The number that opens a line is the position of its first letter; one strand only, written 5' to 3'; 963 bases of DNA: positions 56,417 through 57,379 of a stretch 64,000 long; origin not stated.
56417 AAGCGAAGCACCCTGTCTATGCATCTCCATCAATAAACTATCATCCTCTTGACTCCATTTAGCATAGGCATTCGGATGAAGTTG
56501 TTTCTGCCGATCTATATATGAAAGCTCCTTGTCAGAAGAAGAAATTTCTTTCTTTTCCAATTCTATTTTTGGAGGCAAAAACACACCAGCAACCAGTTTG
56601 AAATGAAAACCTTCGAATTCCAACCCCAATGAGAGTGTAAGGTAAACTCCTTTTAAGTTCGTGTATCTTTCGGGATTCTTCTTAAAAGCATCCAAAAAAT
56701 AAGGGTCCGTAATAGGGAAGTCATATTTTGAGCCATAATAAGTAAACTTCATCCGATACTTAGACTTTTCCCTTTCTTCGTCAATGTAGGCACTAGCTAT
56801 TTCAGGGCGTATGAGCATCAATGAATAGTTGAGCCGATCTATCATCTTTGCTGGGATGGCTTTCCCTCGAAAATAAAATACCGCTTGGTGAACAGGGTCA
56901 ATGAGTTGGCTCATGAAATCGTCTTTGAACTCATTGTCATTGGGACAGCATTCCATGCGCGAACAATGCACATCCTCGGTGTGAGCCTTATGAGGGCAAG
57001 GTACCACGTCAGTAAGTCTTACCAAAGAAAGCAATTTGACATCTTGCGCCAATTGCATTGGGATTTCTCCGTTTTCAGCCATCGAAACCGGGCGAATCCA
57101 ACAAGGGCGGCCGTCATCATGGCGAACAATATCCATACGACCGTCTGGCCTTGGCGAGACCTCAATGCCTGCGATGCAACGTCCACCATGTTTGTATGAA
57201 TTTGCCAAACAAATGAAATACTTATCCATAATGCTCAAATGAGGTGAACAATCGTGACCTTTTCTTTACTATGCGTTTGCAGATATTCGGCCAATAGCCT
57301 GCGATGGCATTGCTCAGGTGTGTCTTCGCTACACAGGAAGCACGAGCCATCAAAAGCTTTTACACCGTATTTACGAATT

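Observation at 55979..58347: AT-rich three-gene islet: two divergent DUF488 paralogues plus a Cys-rich/HTH/phage-like multidomain protein (candidate undescribed system)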

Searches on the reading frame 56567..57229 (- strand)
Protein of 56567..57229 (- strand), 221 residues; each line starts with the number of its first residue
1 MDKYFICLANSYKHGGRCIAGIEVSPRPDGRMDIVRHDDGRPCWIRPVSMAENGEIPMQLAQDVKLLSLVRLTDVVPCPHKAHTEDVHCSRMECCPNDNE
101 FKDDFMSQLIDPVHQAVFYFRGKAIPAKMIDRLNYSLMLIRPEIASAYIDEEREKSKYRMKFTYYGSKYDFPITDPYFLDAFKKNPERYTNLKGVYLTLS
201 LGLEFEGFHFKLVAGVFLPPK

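Call 61: search_protein_representatives(protein=window:56567-57229:-)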
Query: 221 residues. Proteins with E-value up to 0.001 (for the whole library): 1118; up to 1e-10: 287; up to 1e-30: 81. The best 150 are listed.
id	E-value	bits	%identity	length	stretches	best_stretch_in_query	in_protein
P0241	6.1e-84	297.3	61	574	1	1-218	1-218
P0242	9.1e-77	273.9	58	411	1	1-219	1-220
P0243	3.1e-75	268.8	61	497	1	3-219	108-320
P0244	2.4e-66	239.8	52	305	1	1-218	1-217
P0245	8.2e-64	231.5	52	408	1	1-217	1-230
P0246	2.4e-62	226.7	49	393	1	1-218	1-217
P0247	6.3e-59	215.5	45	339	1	1-219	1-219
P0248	9.1e-59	215.0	46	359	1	2-217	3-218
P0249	1.2e-58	214.6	49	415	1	1-217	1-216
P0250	2.7e-54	200.4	47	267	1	1-220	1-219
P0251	3.4e-53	196.8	63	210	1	50-197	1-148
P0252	3.9e-51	190.0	54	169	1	20-184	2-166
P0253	5.2e-50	186.3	46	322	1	1-219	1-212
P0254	6.9e-50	185.9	45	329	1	1-217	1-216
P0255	2.7e-49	184.0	43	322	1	1-217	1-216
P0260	1.3e-46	175.2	42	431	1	1-219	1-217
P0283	2.2e-37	145.0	39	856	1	2-217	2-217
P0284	5.3e-37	143.8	38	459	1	1-216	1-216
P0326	2.1e-30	122.2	35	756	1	4-216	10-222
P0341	2.1e-28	115.7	39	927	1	2-217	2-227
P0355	4.6e-27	111.3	33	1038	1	2-217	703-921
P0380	2.6e-23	99.0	32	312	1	5-216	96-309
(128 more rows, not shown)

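Call 63: search_protein_families(library=pfam, proteins=[P0241, P0243, P0283, P0326, P0341, P0355, P0284, P0260, P0245, P0380], max_evalue=0.01)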
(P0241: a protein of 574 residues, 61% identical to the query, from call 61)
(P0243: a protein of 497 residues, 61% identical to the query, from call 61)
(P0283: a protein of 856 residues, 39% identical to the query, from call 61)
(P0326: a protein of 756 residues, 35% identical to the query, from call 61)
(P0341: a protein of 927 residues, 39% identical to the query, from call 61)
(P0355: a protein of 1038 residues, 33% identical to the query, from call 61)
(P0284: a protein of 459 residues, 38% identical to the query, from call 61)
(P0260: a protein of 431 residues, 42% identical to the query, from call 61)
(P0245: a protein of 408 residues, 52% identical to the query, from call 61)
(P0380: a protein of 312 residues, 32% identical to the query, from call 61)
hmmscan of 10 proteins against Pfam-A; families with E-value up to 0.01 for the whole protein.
P0241 (574 aa): 2 families
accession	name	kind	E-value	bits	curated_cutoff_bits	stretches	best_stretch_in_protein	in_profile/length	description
PF03781.23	FGE-sulfatase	-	8.7e-54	183.3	23.3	1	312-569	3-255/255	Sulfatase-modifying factor enzyme 1-like domain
PF22557.2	DuOB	-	1e-36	127.4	27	1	4-216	2-210/210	Dual OB-containing domain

P0243 (497 aa): 2 families
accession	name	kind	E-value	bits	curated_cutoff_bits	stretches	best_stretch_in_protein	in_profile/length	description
PF22557.2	DuOB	-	2.6e-33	116.3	27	1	110-317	3-210/210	Dual OB-containing domain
PF05565.16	Sipho_Gp157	-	8.6e-06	26.3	28.6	1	405-465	56-116/162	Siphovirus Gp157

P0283 (856 aa): 7 families
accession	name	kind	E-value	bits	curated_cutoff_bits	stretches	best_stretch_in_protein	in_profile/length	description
PF22557.2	DuOB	-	6.6e-31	108.4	27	1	6-216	4-210/210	Dual OB-containing domain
PF00270.35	DEAD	-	3.3e-29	102.2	26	1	253-411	1-162/167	DEAD/DEAH box helicase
PF09382.16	RQC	-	1e-26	93.4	23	1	631-740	1-110/114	RQC domain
PF00271.37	Helicase_C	-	4.1e-22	78.9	23.5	1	451-559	2-110/110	Helicase conserved C-terminal domain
PF00570.28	HRDC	-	3.8e-19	68.9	23.8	1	770-834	2-66/68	HRDC domain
PF16124.10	RecQ_Zn_bind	-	1.6e-14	54.8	25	1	571-629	2-66/66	RecQ zinc-binding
PF04851.21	ResIII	-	2.7e-05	24.6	22.5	1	251-408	3-161/164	Type III restriction enzyme, res subunit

P0326 (756 aa): 1 family
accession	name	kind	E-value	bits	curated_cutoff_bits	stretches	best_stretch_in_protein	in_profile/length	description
PF22557.2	DuOB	-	4.6e-28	99.1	27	1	11-221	3-209/210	Dual OB-containing domain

P0341 (927 aa): 13 families
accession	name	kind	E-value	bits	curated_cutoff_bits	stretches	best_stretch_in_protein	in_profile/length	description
PF22557.2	DuOB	-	8.4e-34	117.9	27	1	6-226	3-210/210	Dual OB-containing domain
PF05970.20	PIF1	-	7.9e-30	104.5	25.9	1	252-437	15-191/223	PIF1-like helicase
PF13604.12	AAA_30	-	4.2e-15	56.4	27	1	251-454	10-175/191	AAA domain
PF13245.12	AAA_19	-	7.9e-12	45.9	25.1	1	257-394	9-132/134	AAA domain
PF13401.12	AAA_22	-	9.2e-08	32.9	27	1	258-386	4-122/130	AAA domain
PF02689.20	Herpes_Helicase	-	1.7e-07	30.1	27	1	594-655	718-782/808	Helicase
PF13538.12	UvrD_C_2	-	1.9e-06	28.1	27.4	1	605-644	1-47/52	UvrD-like helicase C-terminal domain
PF13479.12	AAA_24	-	3.3e-05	24.2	27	1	260-374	3-96/195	AAA domain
PF01443.25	Viral_helicase1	-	0.00014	22.2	21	0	608-644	179-222/228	Viral superfamily 1 RNA helicase core domain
PF13191.12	AAA_16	-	0.00015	22.8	32.6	1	253-329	18-85/167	AAA ATPase domain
PF18335.7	SH3_13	-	0.0013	18.9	41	1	525-560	26-59/65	ATP-dependent RecD-like DNA helicase SH3 domain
PF05729.18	NACHT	-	0.0023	18.2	26.7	1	260-280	1-21/167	NACHT domain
PF02367.23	TsaE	-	0.0024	18.3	26.6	1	250-293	10-55/128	Threonylcarbamoyl adenosine biosynthesis protein TsaE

P0355 (1038 aa): 6 families
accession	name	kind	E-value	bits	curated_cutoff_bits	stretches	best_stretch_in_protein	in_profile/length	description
PF13306.12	LRR_5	-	3.6e-137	450.8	27.7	5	244-372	1-126/127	BspA type Leucine rich repeat region (6 copies)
PF22557.2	DuOB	-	7.5e-30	105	27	1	706-920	3-210/210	Dual OB-containing domain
PF13855.12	LRR_8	-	4e-23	81.4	27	0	197-239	13-56/61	Leucine rich repeat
PF14493.12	HTH_40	-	1.5e-19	70.5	27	1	942-1028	2-88/89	Helix-turn-helix domain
PF08238.18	Sel1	-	8.1e-11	42.5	30.7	1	649-682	1-34/36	Sel1 repeat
PF23952.1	LRR_EndoS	-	0.002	18.8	27.9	0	323-357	58-92/116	Endo-beta-N-acetylglucosaminidase EndoS LRR domain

P0284 (459 aa): 1 family
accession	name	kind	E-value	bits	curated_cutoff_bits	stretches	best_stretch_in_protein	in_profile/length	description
PF22557.2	DuOB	-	4.6e-36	125.3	27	1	5-215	3-209/210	Dual OB-containing domain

P0260 (431 aa): 1 family
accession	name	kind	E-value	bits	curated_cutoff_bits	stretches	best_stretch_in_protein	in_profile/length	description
PF22557.2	DuOB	-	8e-37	127.8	27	1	3-214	1-210/210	Dual OB-containing domain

P0245 (408 aa): 2 families
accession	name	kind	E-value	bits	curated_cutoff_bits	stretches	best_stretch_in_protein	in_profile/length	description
PF22557.2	DuOB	-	8.1e-34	117.9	27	1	4-229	2-210/210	Dual OB-containing domain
PF05565.16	Sipho_Gp157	-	9.4e-05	22.9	28.6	1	284-376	31-119/162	Siphovirus Gp157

P0380 (312 aa): 1 family
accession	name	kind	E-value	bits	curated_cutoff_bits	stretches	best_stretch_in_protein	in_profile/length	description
PF22557.2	DuOB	-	9.6e-37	127.5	27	1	94-309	1-210/210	Dual OB-containing domain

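Call 71: search_dna_similar(query=window:56567-57229:-, collection=phages, mode=protein, max_evalue=0.001, max_rows=15)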
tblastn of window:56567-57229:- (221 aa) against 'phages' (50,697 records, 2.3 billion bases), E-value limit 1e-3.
No match.

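Call 72: search_dna_similar(query=window:56567-57229:-, collection=plasmids, mode=protein, max_evalue=0.001, max_rows=20)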
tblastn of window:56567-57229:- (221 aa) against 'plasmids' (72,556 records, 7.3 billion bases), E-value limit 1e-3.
Records with a match: 16; places in all: 16; records where one place covers at least 80% of the query: 15.
Best place of each record, by identity: <60% 16.
By first word of the organism name: Citrobacter 5; Acinetobacter 4; Klebsiella 2; Salmonella 2; Rhodovastum 1; Leclercia 1; Allochromatium 1.
By predicted mobility (MOB-suite, as given by PLSDB): non-mobilizable 12; mobilizable 4.
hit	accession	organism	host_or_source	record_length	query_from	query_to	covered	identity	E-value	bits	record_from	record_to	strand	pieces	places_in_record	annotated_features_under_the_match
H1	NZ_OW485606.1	Rhodovastum atsumiense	-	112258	2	219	99%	26.8%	1e-15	82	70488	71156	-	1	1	hypothetical protein | DUF488 domain-containing protein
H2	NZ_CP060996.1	Acinetobacter baumannii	Homo sapiens,Faecal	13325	1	217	98%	26.8%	5e-7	57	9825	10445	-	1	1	hypothetical protein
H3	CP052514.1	Klebsiella pneumoniae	Homo sapiens,blood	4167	5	217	96%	27.1%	1e-8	61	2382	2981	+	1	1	record has no annotation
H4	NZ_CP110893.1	Citrobacter freundii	Homo sapiens,urine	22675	5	217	96%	26.9%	6e-10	66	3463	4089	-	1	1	hypothetical protein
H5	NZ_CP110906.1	Citrobacter freundii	Homo sapiens,urine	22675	5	217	96%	26.9%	6e-10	66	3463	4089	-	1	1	hypothetical protein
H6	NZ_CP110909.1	Citrobacter freundii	Homo sapiens,blood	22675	5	217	96%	26.9%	6e-10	66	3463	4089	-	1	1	hypothetical protein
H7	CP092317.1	Salmonella enterica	-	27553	5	217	96%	26.9%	6e-10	66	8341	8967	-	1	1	record has no annotation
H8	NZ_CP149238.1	Salmonella enterica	Homo sapiens,single cell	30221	5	217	96%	26.9%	6e-10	66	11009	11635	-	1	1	hypothetical protein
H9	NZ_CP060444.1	Citrobacter cronae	Manis javanica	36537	5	217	96%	26.9%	6e-10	66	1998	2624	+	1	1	hypothetical protein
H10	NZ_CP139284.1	Acinetobacter pittii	Homo sapiens,Catheter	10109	1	217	98%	26.2%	9e-8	59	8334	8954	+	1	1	hypothetical protein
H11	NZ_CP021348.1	Acinetobacter baumannii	Homo sapiens,blood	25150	1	217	98%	26.2%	1e-7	59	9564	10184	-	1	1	hypothetical protein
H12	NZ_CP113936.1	Acinetobacter sp. ESL0695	Melipona lateralis,Rain forest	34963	1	217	98%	25.9%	1e-9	64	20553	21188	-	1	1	hypothetical protein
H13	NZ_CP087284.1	Leclercia adecarboxylata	pig feed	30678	5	217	96%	25.6%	1e-9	65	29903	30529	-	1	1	hypothetical protein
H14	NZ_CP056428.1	Klebsiella pneumoniae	culture,Wastewater influent sample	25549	5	217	96%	25.1%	4e-10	66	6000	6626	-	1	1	hypothetical protein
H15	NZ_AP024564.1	Allochromatium tepidum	-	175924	3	219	98%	24.2%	4e-9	63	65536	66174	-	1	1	hypothetical protein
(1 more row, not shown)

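Call 73: get_annotated_region(hit=H4, flank=5000)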
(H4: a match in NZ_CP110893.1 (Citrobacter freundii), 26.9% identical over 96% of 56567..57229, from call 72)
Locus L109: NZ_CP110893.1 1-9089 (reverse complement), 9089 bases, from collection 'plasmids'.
description: Citrobacter freundii strain CF1807 plasmid pCF1807-5, complete sequence
organism: Citrobacter freundii (NCBI taxid 546)
taxonomy: Bacteria; Pseudomonadota; Gammaproteobacteria; Enterobacterales; Enterobacteriaceae; Citrobacter; Citrobacter freundii
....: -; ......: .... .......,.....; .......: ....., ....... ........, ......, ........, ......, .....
typing (MOB-suite, as given by PLSDB): non-mobilizable; replicon IncFII; mating-pair formation MPF_T
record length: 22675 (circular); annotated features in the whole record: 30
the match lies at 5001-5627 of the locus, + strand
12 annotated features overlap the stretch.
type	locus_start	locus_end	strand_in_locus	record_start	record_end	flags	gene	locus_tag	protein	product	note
CDS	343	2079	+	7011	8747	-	-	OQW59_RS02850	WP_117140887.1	type IV secretion system DNA-binding domain-containing protein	-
CDS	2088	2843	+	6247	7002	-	mobC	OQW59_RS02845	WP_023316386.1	MobC family replication-relaxation protein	-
CDS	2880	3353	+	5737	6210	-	-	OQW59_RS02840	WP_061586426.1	thermonuclease family protein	-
CDS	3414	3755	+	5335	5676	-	-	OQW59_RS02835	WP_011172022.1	hypothetical protein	-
CDS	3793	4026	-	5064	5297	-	-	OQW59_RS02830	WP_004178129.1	hypothetical protein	-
CDS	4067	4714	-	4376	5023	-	-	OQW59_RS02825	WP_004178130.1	ParA family protein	-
CDS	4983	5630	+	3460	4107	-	-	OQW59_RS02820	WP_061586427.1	hypothetical protein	-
CDS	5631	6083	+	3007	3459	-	-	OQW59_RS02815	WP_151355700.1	DUF488 domain-containing protein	-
CDS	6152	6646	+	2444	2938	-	-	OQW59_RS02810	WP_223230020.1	DUF4326 domain-containing protein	-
CDS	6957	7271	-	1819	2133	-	-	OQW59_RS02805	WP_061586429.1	CcdB family protein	-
CDS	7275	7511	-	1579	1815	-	-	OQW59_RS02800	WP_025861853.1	type II toxin-antitoxin system CcdA family antitoxin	-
CDS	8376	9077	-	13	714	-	-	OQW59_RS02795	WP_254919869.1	RepA family replication protein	GO:0006276 - plasmid maintenance [Evidence IEA]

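Call 74: get_annotated_region(hit=H2, flank=5000)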
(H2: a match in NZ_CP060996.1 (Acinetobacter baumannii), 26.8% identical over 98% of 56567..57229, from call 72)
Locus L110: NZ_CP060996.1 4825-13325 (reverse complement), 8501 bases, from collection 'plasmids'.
description: Acinetobacter baumannii strain CAb-65 plasmid unnamed2, complete sequence
organism: Acinetobacter baumannii (NCBI taxid 470)
taxonomy: Bacteria; Pseudomonadota; Gammaproteobacteria; Moraxellales; Moraxellaceae; Acinetobacter; Acinetobacter baumannii
host: -; source: Homo sapiens,Faecal; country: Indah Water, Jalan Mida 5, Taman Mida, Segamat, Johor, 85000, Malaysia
typing (MOB-suite, as given by PLSDB): mobilizable; replicon rep_cluster_1364; relaxase MOBQ
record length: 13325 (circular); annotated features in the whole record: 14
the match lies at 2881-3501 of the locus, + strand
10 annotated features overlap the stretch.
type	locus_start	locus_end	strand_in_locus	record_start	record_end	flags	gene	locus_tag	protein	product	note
CDS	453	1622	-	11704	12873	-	-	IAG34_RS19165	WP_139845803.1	MobA/MobL family protein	-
CDS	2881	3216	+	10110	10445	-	-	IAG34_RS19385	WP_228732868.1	hypothetical protein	-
CDS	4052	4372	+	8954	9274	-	-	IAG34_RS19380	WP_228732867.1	hypothetical protein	-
CDS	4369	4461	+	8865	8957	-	-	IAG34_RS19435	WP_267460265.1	hypothetical protein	-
CDS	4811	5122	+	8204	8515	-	-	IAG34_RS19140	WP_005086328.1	BrnT family toxin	-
CDS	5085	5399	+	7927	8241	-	-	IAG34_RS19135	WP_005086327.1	BrnA antitoxin family protein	-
CDS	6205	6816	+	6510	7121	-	-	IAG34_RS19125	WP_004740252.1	recombinase family protein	GO:0006310 - DNA recombination [Evidence IEA]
CDS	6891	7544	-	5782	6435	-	-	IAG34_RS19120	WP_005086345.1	hypothetical protein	-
CDS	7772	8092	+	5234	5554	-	-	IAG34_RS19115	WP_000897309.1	type II toxin-antitoxin system RelE/ParE family toxin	-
CDS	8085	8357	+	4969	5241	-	nadS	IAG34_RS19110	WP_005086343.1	NadS family protein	-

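Call 75: get_annotated_region(hit=H1, flank=5000)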
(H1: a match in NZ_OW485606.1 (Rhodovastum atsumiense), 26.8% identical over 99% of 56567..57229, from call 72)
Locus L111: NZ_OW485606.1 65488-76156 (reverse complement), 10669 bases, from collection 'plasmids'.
description: Rhodovastum atsumiense strain G2-11 plasmid RHOApe
organism: Rhodovastum atsumiense (NCBI taxid 504468)
taxonomy: Bacteria; Pseudomonadota; Alphaproteobacteria; Rhodospirillales; Acetobacteraceae; Rhodovastum; Rhodovastum atsumiense
host: -; source: -; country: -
typing (MOB-suite, as given by PLSDB): non-mobilizable
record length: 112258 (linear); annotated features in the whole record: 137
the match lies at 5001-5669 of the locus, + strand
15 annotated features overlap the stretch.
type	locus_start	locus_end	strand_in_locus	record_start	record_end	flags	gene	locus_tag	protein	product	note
CDS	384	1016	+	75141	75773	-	-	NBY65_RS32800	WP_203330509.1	hypothetical protein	-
CDS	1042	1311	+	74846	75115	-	-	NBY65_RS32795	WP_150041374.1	hypothetical protein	-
CDS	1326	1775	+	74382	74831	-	-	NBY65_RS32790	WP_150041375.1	hypothetical protein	-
CDS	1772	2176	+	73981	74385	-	-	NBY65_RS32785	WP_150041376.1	hypothetical protein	-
CDS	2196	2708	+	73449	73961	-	-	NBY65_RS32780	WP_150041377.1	DUF6011 domain-containing protein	-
CDS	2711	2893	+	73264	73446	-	-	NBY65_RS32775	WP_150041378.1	hypothetical protein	-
CDS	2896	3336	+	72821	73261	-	-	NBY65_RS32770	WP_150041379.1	hypothetical protein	-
CDS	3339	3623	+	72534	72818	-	-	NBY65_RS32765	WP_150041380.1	hypothetical protein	-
CDS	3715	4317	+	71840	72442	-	-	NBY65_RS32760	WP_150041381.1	hypothetical protein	-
CDS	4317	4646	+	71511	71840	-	-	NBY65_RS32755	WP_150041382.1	YjbH domain-containing protein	-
CDS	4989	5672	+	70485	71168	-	-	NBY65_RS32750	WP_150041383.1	hypothetical protein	-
CDS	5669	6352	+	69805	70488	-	-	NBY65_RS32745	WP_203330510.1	DUF488 domain-containing protein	-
CDS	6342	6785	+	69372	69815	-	-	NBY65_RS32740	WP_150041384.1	DUF488 domain-containing protein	-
CDS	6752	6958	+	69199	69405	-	-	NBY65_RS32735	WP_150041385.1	zinc-finger-containing protein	-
CDS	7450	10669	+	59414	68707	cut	-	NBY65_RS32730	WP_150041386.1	SNF2-related protein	-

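Call 76: get_annotated_region(hit=H3, flank=3000)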
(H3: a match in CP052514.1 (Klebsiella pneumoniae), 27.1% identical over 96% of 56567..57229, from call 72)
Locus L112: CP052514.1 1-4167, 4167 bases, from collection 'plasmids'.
description: Klebsiella pneumoniae strain B16KP0202 plasmid pB16KP0202-4, complete sequence
organism: Klebsiella pneumoniae (NCBI taxid 573)
taxonomy: Bacteria; Pseudomonadota; Gammaproteobacteria; Enterobacterales; Enterobacteriaceae; Klebsiella; Klebsiella pneumoniae
host: -; source: Homo sapiens,blood; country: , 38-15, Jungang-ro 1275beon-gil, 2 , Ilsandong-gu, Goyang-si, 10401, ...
typing (MOB-suite, as given by PLSDB): mobilizable; replicon rep_cluster_2358
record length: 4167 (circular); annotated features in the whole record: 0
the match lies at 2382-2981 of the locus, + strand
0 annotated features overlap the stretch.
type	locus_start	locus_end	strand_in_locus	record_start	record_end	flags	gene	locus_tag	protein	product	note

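Call 94: search_protein_families(library=padloc, proteins=[L112:3435-4025:+, L112:2968-3432:+], max_evalue=0.001)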
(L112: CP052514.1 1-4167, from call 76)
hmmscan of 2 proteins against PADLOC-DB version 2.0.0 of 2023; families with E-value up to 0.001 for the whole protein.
L112:3435-4025:+ (197 aa): 0 families

L112:2968-3432:+ (155 aa): 4 families
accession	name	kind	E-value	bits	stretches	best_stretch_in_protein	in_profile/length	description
PDLC04658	PDC-M45C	-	5.4e-64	212.3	1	10-153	1-143/145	-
PDLC04505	PDC-M19A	-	4.1e-21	73.7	1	12-154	151-294/294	-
PDLC04657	PDC-M45B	-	7.5e-13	46.5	1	11-144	5-136/204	-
PDLC04504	PDC-M19A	-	2.4e-11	41.5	1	12-153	91-233/234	-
